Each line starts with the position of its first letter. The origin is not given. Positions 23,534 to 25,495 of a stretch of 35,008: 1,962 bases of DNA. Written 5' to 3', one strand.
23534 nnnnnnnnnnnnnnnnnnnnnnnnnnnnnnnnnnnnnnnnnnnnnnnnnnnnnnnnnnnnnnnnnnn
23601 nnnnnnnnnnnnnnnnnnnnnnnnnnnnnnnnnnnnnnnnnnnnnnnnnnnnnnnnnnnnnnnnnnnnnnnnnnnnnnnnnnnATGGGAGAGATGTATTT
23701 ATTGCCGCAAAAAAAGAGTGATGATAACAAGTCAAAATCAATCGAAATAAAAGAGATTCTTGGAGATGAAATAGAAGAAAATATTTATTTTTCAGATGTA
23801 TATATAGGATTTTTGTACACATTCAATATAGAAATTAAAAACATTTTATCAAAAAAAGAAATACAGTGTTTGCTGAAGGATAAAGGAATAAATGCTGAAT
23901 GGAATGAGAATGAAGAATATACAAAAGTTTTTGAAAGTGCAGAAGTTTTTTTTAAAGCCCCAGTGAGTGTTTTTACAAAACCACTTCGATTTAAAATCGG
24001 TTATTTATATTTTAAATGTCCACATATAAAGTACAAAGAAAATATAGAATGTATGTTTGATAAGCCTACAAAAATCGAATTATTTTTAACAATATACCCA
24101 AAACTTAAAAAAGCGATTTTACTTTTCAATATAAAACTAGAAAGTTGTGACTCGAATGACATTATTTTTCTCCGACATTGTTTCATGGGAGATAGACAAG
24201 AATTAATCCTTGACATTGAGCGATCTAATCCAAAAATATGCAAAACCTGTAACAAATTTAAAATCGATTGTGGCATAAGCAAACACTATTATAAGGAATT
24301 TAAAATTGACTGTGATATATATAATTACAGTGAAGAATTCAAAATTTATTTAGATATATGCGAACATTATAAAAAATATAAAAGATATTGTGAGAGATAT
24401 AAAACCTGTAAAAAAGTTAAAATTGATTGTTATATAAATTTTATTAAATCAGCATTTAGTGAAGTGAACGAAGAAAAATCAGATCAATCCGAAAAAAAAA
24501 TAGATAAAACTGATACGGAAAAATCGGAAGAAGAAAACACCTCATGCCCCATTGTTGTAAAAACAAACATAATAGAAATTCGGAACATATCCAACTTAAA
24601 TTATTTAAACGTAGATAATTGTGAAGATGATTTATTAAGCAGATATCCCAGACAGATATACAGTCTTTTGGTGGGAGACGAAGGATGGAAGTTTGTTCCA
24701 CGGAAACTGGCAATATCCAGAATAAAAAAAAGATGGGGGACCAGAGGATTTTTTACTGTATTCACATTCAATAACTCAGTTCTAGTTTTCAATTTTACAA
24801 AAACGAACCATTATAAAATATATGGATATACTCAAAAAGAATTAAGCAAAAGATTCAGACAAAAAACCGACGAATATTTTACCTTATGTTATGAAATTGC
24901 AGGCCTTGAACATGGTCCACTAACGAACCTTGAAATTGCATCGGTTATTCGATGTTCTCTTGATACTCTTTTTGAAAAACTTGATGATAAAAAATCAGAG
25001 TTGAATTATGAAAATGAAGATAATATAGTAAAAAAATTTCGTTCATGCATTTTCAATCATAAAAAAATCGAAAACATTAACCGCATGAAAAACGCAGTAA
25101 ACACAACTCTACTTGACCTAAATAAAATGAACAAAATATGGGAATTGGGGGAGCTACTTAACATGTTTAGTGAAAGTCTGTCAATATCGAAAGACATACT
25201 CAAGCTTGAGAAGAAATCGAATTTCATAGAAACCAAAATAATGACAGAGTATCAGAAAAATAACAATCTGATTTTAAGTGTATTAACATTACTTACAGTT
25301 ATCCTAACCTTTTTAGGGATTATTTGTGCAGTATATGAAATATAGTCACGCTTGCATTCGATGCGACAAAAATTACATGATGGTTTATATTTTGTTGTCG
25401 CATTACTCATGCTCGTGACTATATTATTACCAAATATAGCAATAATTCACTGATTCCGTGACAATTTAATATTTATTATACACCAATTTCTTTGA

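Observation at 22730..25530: AT-rich island with an overlapping methyltransferase plus large tail-anchored protein pair: candidate uncharacterised two-gene system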

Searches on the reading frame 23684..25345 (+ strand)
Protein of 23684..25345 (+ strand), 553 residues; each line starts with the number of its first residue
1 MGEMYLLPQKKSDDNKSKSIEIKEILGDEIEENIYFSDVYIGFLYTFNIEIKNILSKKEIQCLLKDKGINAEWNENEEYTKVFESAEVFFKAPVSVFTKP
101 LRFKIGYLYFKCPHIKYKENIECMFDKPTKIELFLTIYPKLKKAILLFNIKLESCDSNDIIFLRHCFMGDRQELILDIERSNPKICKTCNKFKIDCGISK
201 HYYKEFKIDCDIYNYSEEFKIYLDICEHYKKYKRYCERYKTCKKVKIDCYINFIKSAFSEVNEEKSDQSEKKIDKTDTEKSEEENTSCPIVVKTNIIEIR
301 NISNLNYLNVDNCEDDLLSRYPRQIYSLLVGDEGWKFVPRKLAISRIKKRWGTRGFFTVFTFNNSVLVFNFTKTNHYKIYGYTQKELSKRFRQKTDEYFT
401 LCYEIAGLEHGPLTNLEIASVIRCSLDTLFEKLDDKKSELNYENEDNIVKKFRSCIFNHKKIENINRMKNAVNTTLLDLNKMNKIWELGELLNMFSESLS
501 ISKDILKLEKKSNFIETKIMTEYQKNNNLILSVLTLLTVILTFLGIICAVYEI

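Call 3: search_protein_families(library=pfam, proteins=[window:23684-25345:+], max_evalue=0.1)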
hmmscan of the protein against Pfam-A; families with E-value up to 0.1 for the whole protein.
window:23684-25345:+ (553 aa): 0 families

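Call 4: search_protein_families(library=padloc, proteins=[window:23684-25345:+], max_evalue=0.1)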
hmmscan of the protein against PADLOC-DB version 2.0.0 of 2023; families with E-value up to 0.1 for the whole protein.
window:23684-25345:+ (553 aa): 0 families

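Call 5: search_protein_families(library=ncbifam, proteins=[window:23684-25345:+], max_evalue=0.1)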
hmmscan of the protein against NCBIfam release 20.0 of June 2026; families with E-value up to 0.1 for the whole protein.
window:23684-25345:+ (553 aa): 0 families

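Call 7: find_homologous_proteins(query=window:23684-25345:+, max_evalue=0.01)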
Query window:23684-25345:+ (553 aa): 4 proteins with E <= 0.01 among 8000 candidates.
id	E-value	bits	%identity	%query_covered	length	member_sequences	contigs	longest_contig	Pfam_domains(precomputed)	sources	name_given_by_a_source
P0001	0.0e+0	1236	100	100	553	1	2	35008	-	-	-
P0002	1.0e-85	307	34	97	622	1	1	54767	-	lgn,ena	-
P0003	4.2e-63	232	32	99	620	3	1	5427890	-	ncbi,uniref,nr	ncbi:hypothetical protein [Methanosarcina siciliae]|uniref:hypothetical protein n=1 Tax=Methanosarci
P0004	7.6e-50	188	33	72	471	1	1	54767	-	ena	-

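Call 8: find_encoding_contigs(protein=P0003, flank=10000, max_places=4)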
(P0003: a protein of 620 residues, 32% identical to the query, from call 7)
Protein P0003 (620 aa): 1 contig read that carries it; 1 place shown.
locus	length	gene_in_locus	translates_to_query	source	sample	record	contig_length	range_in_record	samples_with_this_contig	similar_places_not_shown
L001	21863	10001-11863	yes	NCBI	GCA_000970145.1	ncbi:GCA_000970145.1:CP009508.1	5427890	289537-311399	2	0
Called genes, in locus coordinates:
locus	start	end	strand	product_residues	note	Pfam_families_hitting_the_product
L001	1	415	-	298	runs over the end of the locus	PF13229:Beta_helix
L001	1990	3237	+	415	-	PF01964:ThiC_Rad_SAM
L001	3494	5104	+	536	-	PF01609:DDE_Tnp_1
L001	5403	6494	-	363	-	-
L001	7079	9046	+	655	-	PF00128:Alpha-amylase, PF23915:SusG_C (faint)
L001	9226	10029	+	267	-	PF02353:CMAS, PF03848:TehB (weak), PF13489:Methyltransf_23, PF05175:MTS, PF13847:Methyltransf_31, PF08241:Methyltransf_11, PF08242:Methyltransf_12, PF13649:Methyltransf_25, +2 more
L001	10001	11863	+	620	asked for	-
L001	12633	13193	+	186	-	PF00596:Aldolase_II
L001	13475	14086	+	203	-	PF01066:CDP-OH_P_transf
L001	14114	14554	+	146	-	PF01951:Archease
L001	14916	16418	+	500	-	PF01139:RtcB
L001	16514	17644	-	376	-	PF27313:AF_0136_C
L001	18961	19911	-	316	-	PF02007:MtrH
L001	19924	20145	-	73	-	-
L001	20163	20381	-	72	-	PF09472:MtrF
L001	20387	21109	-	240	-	PF04208:MtrA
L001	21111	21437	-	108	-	PF05440:MtrB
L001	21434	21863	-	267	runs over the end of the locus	PF04211:MtrC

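Call 9: find_encoding_contigs(protein=P0002, flank=10000, max_places=4)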
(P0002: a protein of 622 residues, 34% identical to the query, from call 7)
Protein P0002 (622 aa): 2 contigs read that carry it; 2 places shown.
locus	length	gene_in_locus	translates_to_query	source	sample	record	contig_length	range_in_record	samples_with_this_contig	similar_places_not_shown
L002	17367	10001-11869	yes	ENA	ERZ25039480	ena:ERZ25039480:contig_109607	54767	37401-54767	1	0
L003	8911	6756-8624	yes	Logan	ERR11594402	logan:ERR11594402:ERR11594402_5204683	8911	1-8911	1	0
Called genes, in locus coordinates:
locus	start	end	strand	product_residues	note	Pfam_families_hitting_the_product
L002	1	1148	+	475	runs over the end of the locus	-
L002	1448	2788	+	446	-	-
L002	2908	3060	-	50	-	-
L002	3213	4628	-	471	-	-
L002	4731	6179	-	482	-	-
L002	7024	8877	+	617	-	PF00128:Alpha-amylase, PF23915:SusG_C (weak)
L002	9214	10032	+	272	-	PF05891:Methyltransf_PK (weak), PF13489:Methyltransf_23, PF02353:CMAS, PF05175:MTS, PF13847:Methyltransf_31, PF08241:Methyltransf_11, PF08242:Methyltransf_12, PF13649:Methyltransf_25, +5 more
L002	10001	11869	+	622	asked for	-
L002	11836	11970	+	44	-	-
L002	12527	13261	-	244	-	PF23023:Anti-Pycsar_Apyc1 (faint), PF00753:Lactamase_B, PF19583:ODP (faint)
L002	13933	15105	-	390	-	-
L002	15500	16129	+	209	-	-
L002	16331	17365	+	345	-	?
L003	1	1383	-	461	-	?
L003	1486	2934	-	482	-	-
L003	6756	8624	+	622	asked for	-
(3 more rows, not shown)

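Call 22: predict_structure(alignment_id=A1)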
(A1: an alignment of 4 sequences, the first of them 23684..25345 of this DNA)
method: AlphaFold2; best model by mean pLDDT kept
length: 553 residues; sequences in the alignment: 4
mean_pLDDT: 33.4   pTM: 0.25
mean pLDDT of the five models: 33.4, 32.3, 30.1, 29.9, 29.1
residues with pLDDT >= 90: 0; 70-90: 0; 50-70: 18; < 50: 535
segments of 3 or more residues with pLDDT < 50: 1-532
pLDDT, mean of each block of 10 residues (from residue 1): 22 26 31 31 32 32 32 32 31 34 41 36 41 42 40 40 38 27 37 29 28 37 37 38 32 32 30 30 27 28 31 34 33 29 24 26 28 26 32 29 26 28 29 35 35 33 35 34 33 34 35 36 41 53 60 51
secondary structure, 60 per line:
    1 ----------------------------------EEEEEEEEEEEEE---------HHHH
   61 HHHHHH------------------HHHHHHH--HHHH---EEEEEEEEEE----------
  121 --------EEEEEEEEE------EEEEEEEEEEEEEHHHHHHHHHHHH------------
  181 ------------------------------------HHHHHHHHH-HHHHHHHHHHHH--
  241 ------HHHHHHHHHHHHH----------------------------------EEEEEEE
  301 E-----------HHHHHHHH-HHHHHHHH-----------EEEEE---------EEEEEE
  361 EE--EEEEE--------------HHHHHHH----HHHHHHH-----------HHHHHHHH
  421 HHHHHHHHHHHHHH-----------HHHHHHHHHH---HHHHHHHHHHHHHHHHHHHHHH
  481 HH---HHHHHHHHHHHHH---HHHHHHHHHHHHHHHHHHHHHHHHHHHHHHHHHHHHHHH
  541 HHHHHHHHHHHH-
elements in order: E35-47 H57-66 H85-91 H94-97 E101-110 E129-137 E144-156 H157-168 H217-225 H227-238 H247-259 E294-301 H313-320 H322-329 E341-345 E355-362 E365-369 H384-390 H395-401 H413-434 H446-455 H459-482 H486-498 H502-552

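Call 27: search_protein_representatives(protein=window:23684-25345:+)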
Query: 553 residues. Proteins with E-value up to 0.001 (for the whole library): 177; up to 1e-10: 116; up to 1e-30: 25. The best 150 are listed.
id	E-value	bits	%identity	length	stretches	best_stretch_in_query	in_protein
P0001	0.0e+00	1236.0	100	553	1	1-553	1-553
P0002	3.3e-86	306.6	39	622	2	57-543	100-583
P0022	3.2e-73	263.8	42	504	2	269-544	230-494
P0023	7.3e-65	236.2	38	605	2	70-548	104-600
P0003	1.3e-63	232.0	37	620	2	69-548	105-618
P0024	1.3e-52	195.8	38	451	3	291-431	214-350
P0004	2.4e-50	188.3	38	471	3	248-442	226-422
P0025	7.2e-50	186.7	37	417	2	288-546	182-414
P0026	1.1e-49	186.1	39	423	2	291-550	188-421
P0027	2.2e-42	162.0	35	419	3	256-437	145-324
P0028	2.7e-42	161.7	35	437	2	289-545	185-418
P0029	6.7e-40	153.8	34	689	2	130-551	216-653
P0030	1.3e-36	143.0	35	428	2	288-487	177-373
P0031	8.9e-36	140.2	36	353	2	289-437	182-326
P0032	1.8e-35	139.2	33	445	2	290-522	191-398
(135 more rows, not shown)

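Call 30: search_protein_families(library=pfam, alignment_id=A2, max_evalue=0.01)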
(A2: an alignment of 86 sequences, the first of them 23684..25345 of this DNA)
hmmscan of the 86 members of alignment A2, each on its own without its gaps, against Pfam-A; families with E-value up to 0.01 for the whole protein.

A. member 1, window:23684-25345:+ (553 aa): 0 families

B. families by the number of members that match (of 86 scanned): 13 families
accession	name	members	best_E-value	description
PF13489.12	Methyltransf_23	3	7.5e-13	Methyltransferase domain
PF13649.12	Methyltransf_25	3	2.3e-11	Methyltransferase domain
PF08242.18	Methyltransf_12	3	3e-09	Methyltransferase domain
PF08241.18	Methyltransf_11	2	5.9e-09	Methyltransferase domain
PF13847.12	Methyltransf_31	2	1e-05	Methyltransferase domain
PF05175.20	MTS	2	0.0001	Methyltransferase small domain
PF02353.26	CMAS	2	0.002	Mycolic acid cyclopropane synthetase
PF03848.20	TehB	1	9e-08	Tellurite resistance protein TehB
PF01544.23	CorA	1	0.00044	CorA-like Mg2+ transporter protein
PF00482.28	T2SSF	1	0.0018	Type II secretion system (T2SS), protein F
PF01578.25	Cytochrom_C_asm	1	0.0055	Cytochrome C assembly protein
PF07747.17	MTH865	1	0.0069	MTH865-like family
PF05219.18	DREV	1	0.0091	DREV methyltransferase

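Call 31: search_protein_families(library=padloc, alignment_id=A2, max_evalue=0.01)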
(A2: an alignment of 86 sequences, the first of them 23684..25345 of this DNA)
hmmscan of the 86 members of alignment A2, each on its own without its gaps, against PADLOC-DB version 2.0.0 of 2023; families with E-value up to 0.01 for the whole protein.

A. member 1, window:23684-25345:+ (553 aa): 0 families

B. families by the number of members that match (of 86 scanned): 6 families
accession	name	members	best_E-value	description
PDLC01043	CorA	15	0.00017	CorA-like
PDLC01174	CorA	14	8e-06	CorA-like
PDLC04134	mad2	3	1.3e-13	mads_2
PDLC01129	Unk_05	1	0.00031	Membrane protein (1TM at N-terminus) fused to unknown domain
PDLC00586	JetC3|JetC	1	0.0026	DUF3584 domain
PDLC01505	Cmr1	1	0.0028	"CAS-III-B,CAS-III-C; effector_G7"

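Call 32: search_solved_structures(query=A2, max_evalue=10, show_alignments=2)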
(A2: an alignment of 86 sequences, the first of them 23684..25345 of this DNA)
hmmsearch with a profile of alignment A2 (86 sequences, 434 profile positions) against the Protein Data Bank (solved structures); distinct sequences matched with E-value up to 10: 6.
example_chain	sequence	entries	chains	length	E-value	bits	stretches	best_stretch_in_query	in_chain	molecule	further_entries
3csx_A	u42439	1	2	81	0.16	14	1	324-387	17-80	Putative uncharacterized protein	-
2dq3_A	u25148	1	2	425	3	9.9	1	323-396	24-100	Seryl-tRNA synthetase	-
8a22_AJ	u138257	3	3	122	3.1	9.8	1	312-373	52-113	mL64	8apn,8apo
4ev6_A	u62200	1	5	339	3.1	9.8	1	356-424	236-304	Magnesium transport protein CorA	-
4cy4_A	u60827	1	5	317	3.3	9.8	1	356-424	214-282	MAGNESIUM TRANSPORT PROTEIN CORA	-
8a22_Yi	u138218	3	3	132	3.7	9.6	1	312-373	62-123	mS114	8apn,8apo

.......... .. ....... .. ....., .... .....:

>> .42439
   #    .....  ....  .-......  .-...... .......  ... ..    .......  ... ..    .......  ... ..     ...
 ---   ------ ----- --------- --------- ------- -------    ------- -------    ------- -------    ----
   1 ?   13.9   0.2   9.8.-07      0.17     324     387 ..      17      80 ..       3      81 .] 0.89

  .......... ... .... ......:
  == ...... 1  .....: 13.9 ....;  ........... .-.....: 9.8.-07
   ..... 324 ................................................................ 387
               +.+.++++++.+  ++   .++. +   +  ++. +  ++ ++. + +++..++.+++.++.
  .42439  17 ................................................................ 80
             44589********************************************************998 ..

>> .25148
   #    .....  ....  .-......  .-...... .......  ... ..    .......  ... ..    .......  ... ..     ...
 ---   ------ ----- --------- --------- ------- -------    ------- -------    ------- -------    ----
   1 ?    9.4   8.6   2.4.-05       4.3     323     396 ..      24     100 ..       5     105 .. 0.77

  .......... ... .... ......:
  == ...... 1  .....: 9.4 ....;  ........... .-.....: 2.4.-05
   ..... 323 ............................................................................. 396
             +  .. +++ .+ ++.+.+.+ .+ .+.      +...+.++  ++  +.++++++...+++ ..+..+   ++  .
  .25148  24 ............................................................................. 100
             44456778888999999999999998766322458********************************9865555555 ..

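Call 33: find_homologous_proteins(query=A2, max_evalue=0.00001)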
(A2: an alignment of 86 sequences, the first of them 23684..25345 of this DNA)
Query A2 (86 sequences) (553 aa, profile of the alignment): 3 proteins with E <= 0.00001 among 8000 candidates.
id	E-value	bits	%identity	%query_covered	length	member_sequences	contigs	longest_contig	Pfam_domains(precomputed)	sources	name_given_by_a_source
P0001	1.1e-110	389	100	100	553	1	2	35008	-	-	-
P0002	1.7e-97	345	34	97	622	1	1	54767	-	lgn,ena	-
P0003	3.2e-96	341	32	99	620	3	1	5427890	-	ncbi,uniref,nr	ncbi:hypothetical protein [Methanosarcina siciliae]|uniref:hypothetical protein n=1 Tax=Methanosarci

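Call 38: find_related_loci(query=A3, collection=genome_contigs, flank=8000)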
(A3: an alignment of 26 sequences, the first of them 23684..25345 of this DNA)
Query A3 (553 aa) in genome_contigs; peptide patterns used: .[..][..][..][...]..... (x = any residue, [..] = any of these).
41 stretches matched a pattern; 32 encode a relative of the query (tblastn E <= 1e-3); 32 distinct loci.
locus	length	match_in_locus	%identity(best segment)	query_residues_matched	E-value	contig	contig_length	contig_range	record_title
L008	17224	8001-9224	34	26-549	2e-29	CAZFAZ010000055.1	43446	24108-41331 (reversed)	MAG TPA_asm: uncultured Thermoplasmatales archaeon isolate SRP067234_co1_271 genome assembly, contig: k99_168246, whole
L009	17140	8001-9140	32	55-547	6e-30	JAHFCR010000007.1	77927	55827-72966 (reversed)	MAG: Peptococcaceae bacterium isolate nzgw226 NODE_395_length_77928_cov_5.764828, whole genome shotgun sequence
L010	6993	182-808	32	291-525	3e-26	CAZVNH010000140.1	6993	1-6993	MAG TPA_asm: uncultured Thermoplasmatales archaeon isolate binchicken_co338_5 genome assembly, contig: NODE_3130_length_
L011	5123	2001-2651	28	322-553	2e-24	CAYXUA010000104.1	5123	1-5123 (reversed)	MAG TPA_asm: uncultured Clostridium sp. isolate SRP350583_co1_585 genome assembly, contig: NODE_24682_length_5123_cov_38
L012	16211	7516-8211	24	302-548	2e-22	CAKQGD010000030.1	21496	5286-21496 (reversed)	MAG: uncultured Oscillospiraceae bacterium isolate REFINED_METABAT215_TOP10_CONTIGS_1500_ASSEMBLY_K77_MERGED__Hadza_MoBi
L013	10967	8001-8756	26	279-550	5e-22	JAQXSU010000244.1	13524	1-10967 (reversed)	MAG: Bacillota bacterium isolate SUG1491 k141_486040, whole genome shotgun sequence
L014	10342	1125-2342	27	31-552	9e-22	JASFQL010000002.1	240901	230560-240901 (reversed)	MAG: Anaerolineales bacterium isolate D0819S20remetaG_Bin_326 D0819S20remetaG_FD_scaffold_3_c2, whole genome shotgun seq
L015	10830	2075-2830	26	279-550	1e-21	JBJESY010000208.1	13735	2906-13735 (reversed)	MAG: Anaerovoracaceae bacterium isolate LOHA42_bin.026 NODE_3205_length_13735_cov_6.247880, whole genome shotgun sequenc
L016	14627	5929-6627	28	310-546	2e-21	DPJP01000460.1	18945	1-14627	MAG TPA_asm: Armatimonadetes bacterium isolate UBA11051 contig_4131, whole genome shotgun sequence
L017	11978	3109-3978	25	241-550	3e-21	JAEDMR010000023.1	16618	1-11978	MAG: Bacillota bacterium isolate MAG271 NODE_3496_length_16618_cov_5.283342, whole genome shotgun sequence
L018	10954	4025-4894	23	241-550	1e-20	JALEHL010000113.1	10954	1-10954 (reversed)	MAG: Bacillota bacterium isolate SUG8 k141_3510246, whole genome shotgun sequence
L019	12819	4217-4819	27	284-493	3e-20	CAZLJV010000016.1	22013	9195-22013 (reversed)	MAG TPA_asm: uncultured Oscillospiraceae bacterium isolate SRP350583_co1_138 genome assembly, contig: NODE_4050_length_2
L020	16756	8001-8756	26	279-550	3e-20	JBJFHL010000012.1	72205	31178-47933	MAG: Anaerovoracaceae bacterium isolate PUUB62_bin.023 NODE_125_length_72205_cov_22.612432, whole genome shotgun sequenc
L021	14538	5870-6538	24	315-551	7e-20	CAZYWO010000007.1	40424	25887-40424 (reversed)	MAG TPA_asm: uncultured Oscillospiraceae bacterium isolate SRP222994_co1_241 genome assembly, contig: NODE_1704_length_4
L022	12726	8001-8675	24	313-552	8e-20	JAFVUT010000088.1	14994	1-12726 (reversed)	MAG: Ruminiclostridium sp. isolate RGIG5413 Sheep_Colon-4__c290423, whole genome shotgun sequence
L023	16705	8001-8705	29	299-550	4e-19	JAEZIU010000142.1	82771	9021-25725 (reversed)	MAG: Bacillota bacterium isolate OH_CDB_200 k127_1390959, whole genome shotgun sequence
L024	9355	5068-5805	26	285-551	1e-18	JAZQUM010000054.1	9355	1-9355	MAG: Oscillospiraceae bacterium isolate T1900045180_TC20190176.MAGScoT_cleanbin_000031 SGB_5233_k141_753285, whole genom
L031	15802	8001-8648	24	297-531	3e-15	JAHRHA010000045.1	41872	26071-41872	MAG: Micromonosporaceae bacterium isolate CR_Sed_300A_bin.20 scaffold_75, whole genome shotgun sequence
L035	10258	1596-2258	22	325-551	6e-9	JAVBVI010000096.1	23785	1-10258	MAG: Bacteroides sp. isolate EPI_MAG_00304 c_000001649379, whole genome shotgun sequence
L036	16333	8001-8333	30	292-408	2e-8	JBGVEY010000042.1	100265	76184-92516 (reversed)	MAG: Candidatus Cryptobacteroides sp. isolate fecal_MAG_402 fecal_MAG_402_contig_0042, whole genome shotgun sequence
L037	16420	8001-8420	27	251-374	1e-4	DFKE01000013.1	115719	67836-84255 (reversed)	MAG TPA_asm: Bacteroidales bacterium UBA3653 UBA3653_contig_1454, whole genome shotgun sequence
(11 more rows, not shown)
